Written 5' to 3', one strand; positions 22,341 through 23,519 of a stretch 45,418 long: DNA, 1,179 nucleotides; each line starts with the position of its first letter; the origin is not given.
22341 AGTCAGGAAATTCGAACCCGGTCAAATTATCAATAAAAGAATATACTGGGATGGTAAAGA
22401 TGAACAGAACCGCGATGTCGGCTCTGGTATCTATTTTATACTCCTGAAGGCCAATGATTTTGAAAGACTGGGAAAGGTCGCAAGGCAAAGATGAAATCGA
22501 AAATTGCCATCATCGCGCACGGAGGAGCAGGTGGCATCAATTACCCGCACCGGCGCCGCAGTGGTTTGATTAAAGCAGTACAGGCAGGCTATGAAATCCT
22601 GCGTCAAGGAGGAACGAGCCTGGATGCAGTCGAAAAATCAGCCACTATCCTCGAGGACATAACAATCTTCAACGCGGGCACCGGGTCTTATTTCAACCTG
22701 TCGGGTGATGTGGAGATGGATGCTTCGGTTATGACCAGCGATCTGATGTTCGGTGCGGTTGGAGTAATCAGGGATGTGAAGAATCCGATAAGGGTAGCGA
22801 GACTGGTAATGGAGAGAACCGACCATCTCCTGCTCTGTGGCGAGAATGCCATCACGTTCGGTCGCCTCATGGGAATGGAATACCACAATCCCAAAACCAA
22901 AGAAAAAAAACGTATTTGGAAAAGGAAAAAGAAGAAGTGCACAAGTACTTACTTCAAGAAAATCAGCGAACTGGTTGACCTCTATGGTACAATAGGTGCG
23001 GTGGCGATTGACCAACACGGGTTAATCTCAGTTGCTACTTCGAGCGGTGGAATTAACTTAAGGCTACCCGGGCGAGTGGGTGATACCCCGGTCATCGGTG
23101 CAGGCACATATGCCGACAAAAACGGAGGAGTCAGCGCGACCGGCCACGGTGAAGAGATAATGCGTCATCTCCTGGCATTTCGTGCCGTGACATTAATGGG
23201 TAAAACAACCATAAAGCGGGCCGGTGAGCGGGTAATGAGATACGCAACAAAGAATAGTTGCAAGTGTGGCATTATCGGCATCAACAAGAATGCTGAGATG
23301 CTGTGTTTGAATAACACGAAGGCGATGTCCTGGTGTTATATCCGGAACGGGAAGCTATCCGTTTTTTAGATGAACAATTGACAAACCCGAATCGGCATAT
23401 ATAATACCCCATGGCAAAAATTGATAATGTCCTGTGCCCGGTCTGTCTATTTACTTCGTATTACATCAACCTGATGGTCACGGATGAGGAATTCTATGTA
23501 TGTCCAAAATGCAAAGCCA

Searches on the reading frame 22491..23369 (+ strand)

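Call 11: search_protein_families(library=pfam, proteins=[window:22491-23369:+])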
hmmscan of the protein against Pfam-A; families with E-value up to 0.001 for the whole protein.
window:22491-23369:+ (292 aa): 1 family
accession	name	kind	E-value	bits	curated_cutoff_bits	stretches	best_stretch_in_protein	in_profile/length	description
PF01112.23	Asparaginase_2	-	1.5e-81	274.3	27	1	6-288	2-302/309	Asparaginase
